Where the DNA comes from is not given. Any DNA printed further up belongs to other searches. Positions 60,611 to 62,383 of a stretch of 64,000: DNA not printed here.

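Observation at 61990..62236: GrpE-like C-terminal domain on the third gene of the second SPFH module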

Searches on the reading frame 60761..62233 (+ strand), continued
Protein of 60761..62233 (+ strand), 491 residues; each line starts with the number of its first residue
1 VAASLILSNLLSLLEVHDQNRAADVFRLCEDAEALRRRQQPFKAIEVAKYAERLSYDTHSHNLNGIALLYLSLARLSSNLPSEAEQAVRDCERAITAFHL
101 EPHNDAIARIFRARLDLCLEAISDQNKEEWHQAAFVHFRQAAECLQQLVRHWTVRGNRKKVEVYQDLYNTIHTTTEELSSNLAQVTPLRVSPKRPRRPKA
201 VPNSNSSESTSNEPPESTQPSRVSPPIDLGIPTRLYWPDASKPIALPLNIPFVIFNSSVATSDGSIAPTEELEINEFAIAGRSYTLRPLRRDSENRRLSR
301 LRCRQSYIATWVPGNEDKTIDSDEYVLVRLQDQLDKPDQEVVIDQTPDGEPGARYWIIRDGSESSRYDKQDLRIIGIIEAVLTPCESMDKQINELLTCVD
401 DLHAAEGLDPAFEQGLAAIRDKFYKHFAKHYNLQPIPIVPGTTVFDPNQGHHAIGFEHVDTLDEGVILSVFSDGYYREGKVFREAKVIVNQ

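Call 42: predict_structure(alignment_id=A1)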
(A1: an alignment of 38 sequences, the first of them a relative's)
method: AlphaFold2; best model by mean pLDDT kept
length: 491 residues; sequences in the alignment: 38
mean_pLDDT: 81.3   pTM: 0.46
mean pLDDT of the five models: 81.3, 81.3, 80.8, 80.6, 80.5
residues with pLDDT >= 90: 286; 70-90: 83; 50-70: 36; < 50: 86
segments of 3 or more residues with pLDDT < 50: 203-213, 215-268, 318-320, 349-366
pLDDT, mean of each block of 10 residues (from residue 1): 87 92 95 97 98 97 98 98 97 98 98 97 92 96 98 98 97 95 82 66 45 39 36 33 38 41 48 81 84 67 87 62 83 84 67 44 49 83 82 92 91 94 94 96 98 98 97 96 97 96
secondary structure, 60 per line:
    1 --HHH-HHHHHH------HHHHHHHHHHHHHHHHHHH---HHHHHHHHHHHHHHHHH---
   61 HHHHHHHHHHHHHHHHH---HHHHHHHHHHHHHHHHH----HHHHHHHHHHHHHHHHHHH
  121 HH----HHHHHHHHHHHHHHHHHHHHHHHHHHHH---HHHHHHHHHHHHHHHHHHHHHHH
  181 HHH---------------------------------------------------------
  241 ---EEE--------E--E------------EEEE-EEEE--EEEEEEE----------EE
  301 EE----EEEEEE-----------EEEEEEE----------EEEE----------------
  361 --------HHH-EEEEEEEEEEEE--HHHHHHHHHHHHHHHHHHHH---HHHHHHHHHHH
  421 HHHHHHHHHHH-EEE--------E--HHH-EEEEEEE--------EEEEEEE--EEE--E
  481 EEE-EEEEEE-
elements in order: H7-12 H19-37 H41-57 H61-77 H81-97 H102-122 H127-154 H158-183 E244-246 E271-274 E276-279 E282-288 E299-302 E307-312 E324-330 E341-344 E373-384 H387-406 H410-431 E433-435 E451-457 E466-472 E475-477 E480-483 E485-490

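Call 44: fold_search(model_id=the predicted structure, library=pdb)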
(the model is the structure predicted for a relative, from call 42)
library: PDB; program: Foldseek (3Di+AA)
matches with E <= 10: 1094; with E <= 0.001: 5
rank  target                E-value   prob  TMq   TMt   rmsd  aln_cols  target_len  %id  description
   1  9a81_A                5.8e-05  1.00  0.18  0.44   3.2       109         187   21  Integrative model of GRPE-DNAK by crosslinking MS and deep learning (released 2024-09-18)
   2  1dkg_A                2.2e-04  1.00  0.19  0.52   3.1       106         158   26  CRYSTAL STRUCTURE OF THE NUCLEOTIDE EXCHANGE FACTOR GRPE BOUND TO THE ATPASE DOMAIN OF THE MOLECULAR CHAPERONE DNAK (released 1997-08-20)
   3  1dkg_B                3.8e-04  1.00  0.18  0.54   2.9       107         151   28  CRYSTAL STRUCTURE OF THE NUCLEOTIDE EXCHANGE FACTOR GRPE BOUND TO THE ATPASE DOMAIN OF THE MOLECULAR CHAPERONE DNAK (released 1997-08-20)
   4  4ani_A                4.0e-04  1.00  0.19  0.53   3.3       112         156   20  Structural basis for the intermolecular communication between DnaK and GrpE in the DnaK chaperone system from Geobacil (released 2012-05-23)
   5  9bls_C                5.4e-04  1.00  0.18  0.50   3.3       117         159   24  Structure of the human mitochondrial Hsp70 (mortalin; R126W mutant) bound to nucleotide exchange factor GrpEL1 (WT) (released 2025-01-15)
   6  9blt_C                1.4e-03  1.00  0.18  0.50   3.3       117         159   24  Structure of the human mitochondrial Hsp70 (mortalin; R126W mutant) bound to nucleotide exchange factor GrpEL1 (Y173A  (released 2025-01-15)
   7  5cwm                  1.6e-03  1.00  0.19  0.37  15.8       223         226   15  Crystal structure of de novo designed helical repeat protein DHR64 (released 2015-12-16)
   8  3ro3_A                1.7e-03  1.00  0.21  0.55  11.3       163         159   12  crystal structure of LGN/mInscuteable complex (released 2012-03-07)
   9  5l0y_A                2.4e-03  1.00  0.20  0.49   6.0       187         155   15  Crystal Structure of a Sec72-ssa1 c-terminal peptide fusion protein (released 2017-03-22)
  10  5l0y_B                2.8e-03  1.00  0.21  0.56   5.8       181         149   17  Crystal Structure of a Sec72-ssa1 c-terminal peptide fusion protein (released 2017-03-22)
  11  5cwq                  3.8e-03  1.00  0.24  0.45   7.3       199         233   16  Crystal structure of de novo designed helical repeat protein DHR81 (released 2015-12-16)
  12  5a7d_C                4.1e-03  1.00  0.25  0.34  11.8       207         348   10  Tetrameric assembly of LGN with Inscuteable (released 2016-08-03)
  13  5o01_A                4.1e-03  1.00  0.21  0.38  18.8       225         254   13  Crystal structure of BtubC (BKLC) from P. vanneervenii (released 2017-07-19)
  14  5a7d_B                4.5e-03  1.00  0.25  0.34   9.8       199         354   10  Tetrameric assembly of LGN with Inscuteable (released 2016-08-03)
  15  6e9v_A                4.7e-03  1.00  0.26  0.50   5.7       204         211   13  DHF79 filament (released 2018-11-21)
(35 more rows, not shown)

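Call 46: find_encoding_contigs(protein=P0058, flank=10000, max_places=2)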
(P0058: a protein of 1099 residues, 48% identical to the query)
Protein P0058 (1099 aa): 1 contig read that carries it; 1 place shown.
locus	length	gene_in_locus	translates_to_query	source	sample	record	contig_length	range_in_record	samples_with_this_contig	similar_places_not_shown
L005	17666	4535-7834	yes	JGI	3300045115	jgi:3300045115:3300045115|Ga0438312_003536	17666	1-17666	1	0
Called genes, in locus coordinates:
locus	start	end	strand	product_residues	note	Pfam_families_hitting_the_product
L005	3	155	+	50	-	?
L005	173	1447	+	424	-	-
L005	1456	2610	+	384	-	PF20030:bpMoxR, PF07728:AAA_5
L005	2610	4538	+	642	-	-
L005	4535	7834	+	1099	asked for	PF01025:GrpE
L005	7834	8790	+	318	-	-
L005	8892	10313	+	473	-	-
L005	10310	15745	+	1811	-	-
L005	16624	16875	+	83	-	-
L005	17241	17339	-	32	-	-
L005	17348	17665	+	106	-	?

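Call 47: find_encoding_contigs(protein=P0055, flank=10000, max_places=2)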
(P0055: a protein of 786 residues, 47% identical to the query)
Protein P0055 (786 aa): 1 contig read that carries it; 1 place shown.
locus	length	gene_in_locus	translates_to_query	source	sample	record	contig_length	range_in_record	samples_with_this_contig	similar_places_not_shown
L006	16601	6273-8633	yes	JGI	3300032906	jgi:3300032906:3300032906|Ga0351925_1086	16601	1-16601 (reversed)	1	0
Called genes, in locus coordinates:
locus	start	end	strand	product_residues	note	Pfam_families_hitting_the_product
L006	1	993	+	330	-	?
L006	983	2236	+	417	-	-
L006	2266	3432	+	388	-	PF20030:bpMoxR, PF07728:AAA_5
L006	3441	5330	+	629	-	-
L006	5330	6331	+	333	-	-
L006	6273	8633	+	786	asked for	PF01025:GrpE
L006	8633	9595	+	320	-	-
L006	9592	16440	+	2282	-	-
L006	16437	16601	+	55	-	?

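Call 48: find_encoding_contigs(protein=P0024, flank=10000, max_places=2)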
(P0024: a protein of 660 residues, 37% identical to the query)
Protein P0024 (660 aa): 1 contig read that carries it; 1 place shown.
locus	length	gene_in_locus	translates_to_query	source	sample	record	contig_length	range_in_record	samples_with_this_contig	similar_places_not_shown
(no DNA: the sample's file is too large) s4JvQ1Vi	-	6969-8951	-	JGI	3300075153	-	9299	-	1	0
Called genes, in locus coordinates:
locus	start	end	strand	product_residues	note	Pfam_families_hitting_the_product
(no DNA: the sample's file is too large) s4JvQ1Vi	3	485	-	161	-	?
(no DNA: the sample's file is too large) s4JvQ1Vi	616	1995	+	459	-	PF01145:Band_7 (faint)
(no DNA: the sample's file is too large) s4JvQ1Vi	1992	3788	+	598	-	PF16158:N_BRCA1_IG, PF01145:Band_7 (weak)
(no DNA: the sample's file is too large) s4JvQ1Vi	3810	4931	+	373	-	-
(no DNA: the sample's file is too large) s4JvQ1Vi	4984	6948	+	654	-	-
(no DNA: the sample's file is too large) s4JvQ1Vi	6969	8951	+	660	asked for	PF01025:GrpE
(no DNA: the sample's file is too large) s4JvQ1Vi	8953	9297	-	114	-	?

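Call 56: find_encoding_contigs(protein=P0007, flank=10000, max_places=2)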
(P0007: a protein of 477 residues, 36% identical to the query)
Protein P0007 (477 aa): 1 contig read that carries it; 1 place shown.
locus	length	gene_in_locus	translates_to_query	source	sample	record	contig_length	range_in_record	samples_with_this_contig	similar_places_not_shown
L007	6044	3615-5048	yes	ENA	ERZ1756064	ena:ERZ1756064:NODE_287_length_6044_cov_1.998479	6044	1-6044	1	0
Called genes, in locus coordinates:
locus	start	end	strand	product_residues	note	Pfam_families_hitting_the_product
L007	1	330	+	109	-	?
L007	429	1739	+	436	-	-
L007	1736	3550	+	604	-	PF16158:N_BRCA1_IG, PF01145:Band_7 (faint)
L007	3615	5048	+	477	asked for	PF01025:GrpE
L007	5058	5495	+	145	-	PF00805:Pentapeptide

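Call 57: find_encoding_contigs(protein=P0020, flank=10000, max_places=2)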
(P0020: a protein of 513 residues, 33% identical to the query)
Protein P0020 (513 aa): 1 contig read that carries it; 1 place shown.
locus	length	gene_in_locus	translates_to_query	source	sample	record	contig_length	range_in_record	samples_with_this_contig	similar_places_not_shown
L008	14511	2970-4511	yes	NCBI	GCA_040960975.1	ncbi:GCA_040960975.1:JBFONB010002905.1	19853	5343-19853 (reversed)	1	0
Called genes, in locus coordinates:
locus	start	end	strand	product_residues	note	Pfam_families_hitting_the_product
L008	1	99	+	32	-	?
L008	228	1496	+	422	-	PF01145:Band_7 (weak)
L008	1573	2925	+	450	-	PF01145:Band_7 (faint)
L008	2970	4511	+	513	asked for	PF01025:GrpE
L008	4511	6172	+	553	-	-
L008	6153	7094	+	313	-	PF04227:Indigoidine_A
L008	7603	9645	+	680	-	PF20773:InhA-like_MAM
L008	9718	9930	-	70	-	PF12732:YtxH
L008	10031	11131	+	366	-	PF01321:Creatinase_N, PF00557:Peptidase_M24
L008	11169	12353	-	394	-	PF00155:Aminotran_1_2, PF01212:Beta_elim_lyase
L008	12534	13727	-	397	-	PF06224:AlkZ-like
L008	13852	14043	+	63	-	-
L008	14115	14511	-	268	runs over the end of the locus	-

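Call 58: find_encoding_contigs(protein=P0022, flank=10000, max_places=2)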
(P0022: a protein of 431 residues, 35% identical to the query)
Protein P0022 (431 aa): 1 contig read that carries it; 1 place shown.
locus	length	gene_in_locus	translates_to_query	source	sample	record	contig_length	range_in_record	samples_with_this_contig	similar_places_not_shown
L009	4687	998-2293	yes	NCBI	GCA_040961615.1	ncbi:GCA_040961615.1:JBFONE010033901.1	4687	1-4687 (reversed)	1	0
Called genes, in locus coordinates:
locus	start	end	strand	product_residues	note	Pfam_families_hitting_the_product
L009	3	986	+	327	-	?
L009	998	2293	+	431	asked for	PF01025:GrpE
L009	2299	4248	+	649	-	-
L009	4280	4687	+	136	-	?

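Call 62: find_encoding_contigs(protein=P0003, flank=10000, max_places=2)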
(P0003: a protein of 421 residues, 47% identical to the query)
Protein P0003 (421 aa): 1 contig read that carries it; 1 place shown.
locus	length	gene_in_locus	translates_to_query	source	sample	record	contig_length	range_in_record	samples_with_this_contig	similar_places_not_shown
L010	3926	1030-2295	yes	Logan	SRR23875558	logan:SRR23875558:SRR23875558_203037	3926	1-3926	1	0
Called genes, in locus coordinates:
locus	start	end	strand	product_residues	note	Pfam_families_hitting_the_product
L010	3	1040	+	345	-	?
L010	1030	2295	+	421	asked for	-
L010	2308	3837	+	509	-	-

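Call 63: find_encoding_contigs(protein=P0011, flank=10000, max_places=2)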
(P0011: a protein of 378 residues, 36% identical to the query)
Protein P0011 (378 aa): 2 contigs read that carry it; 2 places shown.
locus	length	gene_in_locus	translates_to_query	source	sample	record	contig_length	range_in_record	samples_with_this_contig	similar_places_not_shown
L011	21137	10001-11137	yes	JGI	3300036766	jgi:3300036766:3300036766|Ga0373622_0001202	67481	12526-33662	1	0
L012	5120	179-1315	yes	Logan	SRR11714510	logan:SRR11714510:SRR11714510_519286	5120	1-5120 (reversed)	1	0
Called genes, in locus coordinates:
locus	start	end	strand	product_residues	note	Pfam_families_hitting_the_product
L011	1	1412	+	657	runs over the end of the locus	PF11832:DUF3352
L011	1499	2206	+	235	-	-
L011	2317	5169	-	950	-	PF18073:Zn_ribbon_LapB, PF06745:ATPase (faint), PF14890:Intein_splicing, PF14528:LAGLIDADG_3, PF13481:AAA_25, PF13541:ChlI (weak), PF05362:Lon_C (faint)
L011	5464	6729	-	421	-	PF01938:TRAM (weak), PF08241:Methyltransf_11 (faint), PF05958:tRNA_U5-meth_tr, PF13649:Methyltransf_25 (weak), PF13847:Methyltransf_31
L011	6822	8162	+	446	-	-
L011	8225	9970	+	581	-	PF16158:N_BRCA1_IG, PF01145:Band_7 (weak)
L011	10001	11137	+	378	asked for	-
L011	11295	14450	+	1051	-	PF05729:NACHT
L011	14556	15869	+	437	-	-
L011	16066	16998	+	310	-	PF04227:Indigoidine_A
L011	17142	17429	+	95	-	PF04365:BrnT_toxin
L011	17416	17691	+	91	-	PF12441:CopG_antitoxin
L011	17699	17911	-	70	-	-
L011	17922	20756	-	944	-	PF01590:GAF, PF13185:GAF_2, PF13492:GAF_3, PF01590:GAF, PF13185:GAF_2, PF13492:GAF_3, PF01590:GAF, PF13185:GAF_2, +4 more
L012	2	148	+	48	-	?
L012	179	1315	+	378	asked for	-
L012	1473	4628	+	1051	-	PF05729:NACHT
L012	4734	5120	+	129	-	?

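Call 66: search_protein_families(library=pfam, proteins=[P0037, P0084, L008:4511-6169:+, L009:2299-4245:+, L010:2308-3834:+, L011:14556-15866:+, P0061, P0078, L011:6822-8159:+], max_evalue=0.01)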
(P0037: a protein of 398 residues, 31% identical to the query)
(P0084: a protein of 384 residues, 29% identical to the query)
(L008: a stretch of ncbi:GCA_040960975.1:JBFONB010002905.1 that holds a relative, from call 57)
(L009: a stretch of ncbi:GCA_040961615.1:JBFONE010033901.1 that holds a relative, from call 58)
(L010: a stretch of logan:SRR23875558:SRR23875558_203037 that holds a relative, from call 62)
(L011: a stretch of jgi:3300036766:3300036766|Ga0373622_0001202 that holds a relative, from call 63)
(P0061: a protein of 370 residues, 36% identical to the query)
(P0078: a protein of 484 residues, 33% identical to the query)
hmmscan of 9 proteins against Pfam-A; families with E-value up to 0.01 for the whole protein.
P0037 (398 aa): 2 families
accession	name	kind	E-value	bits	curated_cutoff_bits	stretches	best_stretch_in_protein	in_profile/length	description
PF00717.28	Peptidase_S24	-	1.9e-15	57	23.3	1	288-391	29-116/116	Peptidase S24-like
PF10502.14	Peptidase_S26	-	0.0073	16.7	22.9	0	303-356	25-77/168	Signal peptidase, peptidase S26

P0084 (384 aa): 1 family
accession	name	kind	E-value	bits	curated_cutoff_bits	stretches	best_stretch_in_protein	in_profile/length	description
PF00717.28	Peptidase_S24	-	1.4e-17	63.9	23.3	1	252-372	23-116/116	Peptidase S24-like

L008:4511-6169:+ (553 aa): 7 families
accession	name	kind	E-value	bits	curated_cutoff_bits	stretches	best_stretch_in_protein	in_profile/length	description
PF00805.28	Pentapeptide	-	3.7e-91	298.5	20.2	13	167-206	1-40/40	Pentapeptide repeats (8 copies)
PF13599.13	Pentapeptide_4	-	2.4e-50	168.9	38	6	454-528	2-76/78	Pentapeptide repeat region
PF13576.12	Pentapeptide_3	-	1.6e-28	99.1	27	2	149-192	1-42/48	Pentapeptide repeats (9 copies)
PF25296.1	Decapeptide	-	2.9e-12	46.7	45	2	428-493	5-70/74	Decapeptide repeat region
PF05264.16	CfAFP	-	0.00011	22.6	25.9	0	301-363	24-87/137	Choristoneura fumiferana antifreeze protein (CfAFP)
PF03120.22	DNA_ligase_OB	-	0.00017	21.8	32.9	0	156-179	20-43/79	NAD-dependent DNA ligase OB-fold domain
PF23894.2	LD_SV2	-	0.005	17.6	29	0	311-359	43-91/92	SV2A/B/C luminal domain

L009:2299-4245:+ (649 aa): 5 families
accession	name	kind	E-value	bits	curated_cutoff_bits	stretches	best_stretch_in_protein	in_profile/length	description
PF00805.28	Pentapeptide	-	1.1e-68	226.6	20.2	9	589-624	1-36/40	Pentapeptide repeats (8 copies)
PF13599.13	Pentapeptide_4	-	2.7e-47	159.2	38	7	444-519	1-76/78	Pentapeptide repeat region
PF13576.12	Pentapeptide_3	-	1e-25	90.1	27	1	574-610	4-43/48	Pentapeptide repeats (9 copies)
PF25296.1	Decapeptide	-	1.8e-12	47.4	45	1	569-634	5-70/74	Decapeptide repeat region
PF05264.16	CfAFP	-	0.0016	18.9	25.9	0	529-607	17-95/137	Choristoneura fumiferana antifreeze protein (CfAFP)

L010:2308-3834:+ (509 aa): 4 families
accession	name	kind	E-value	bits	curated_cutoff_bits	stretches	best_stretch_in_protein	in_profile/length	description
PF00805.28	Pentapeptide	-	7.6e-82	268.7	20.2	10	444-483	1-40/40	Pentapeptide repeats (8 copies)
PF13599.13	Pentapeptide_4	-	1.6e-38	131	38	4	421-494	3-76/78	Pentapeptide repeat region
PF13576.12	Pentapeptide_3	-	1.8e-27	95.7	27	3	179-214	9-47/48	Pentapeptide repeats (9 copies)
PF25296.1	Decapeptide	-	3.4e-09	36.9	45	0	448-493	24-69/74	Decapeptide repeat region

L011:14556-15866:+ (437 aa): 4 families
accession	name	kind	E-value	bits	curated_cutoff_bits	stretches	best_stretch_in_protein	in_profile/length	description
PF00805.28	Pentapeptide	-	2e-78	257.8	20.2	8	377-412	1-36/40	Pentapeptide repeats (8 copies)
PF13599.13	Pentapeptide_4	-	3.7e-40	136.3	38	6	111-184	2-75/78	Pentapeptide repeat region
PF13576.12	Pentapeptide_3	-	1.2e-28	99.5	27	3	240-279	3-44/48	Pentapeptide repeats (9 copies)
PF25296.1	Decapeptide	-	8.4e-15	54.9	45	1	371-422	9-60/74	Decapeptide repeat region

P0061 (370 aa): 1 family
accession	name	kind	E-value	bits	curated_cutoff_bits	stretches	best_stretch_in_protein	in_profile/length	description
PF01025.24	GrpE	-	5.5e-12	46.1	25.8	1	104-176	96-164/165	GrpE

P0078 (484 aa): 0 families

L011:6822-8159:+ (446 aa): 0 families
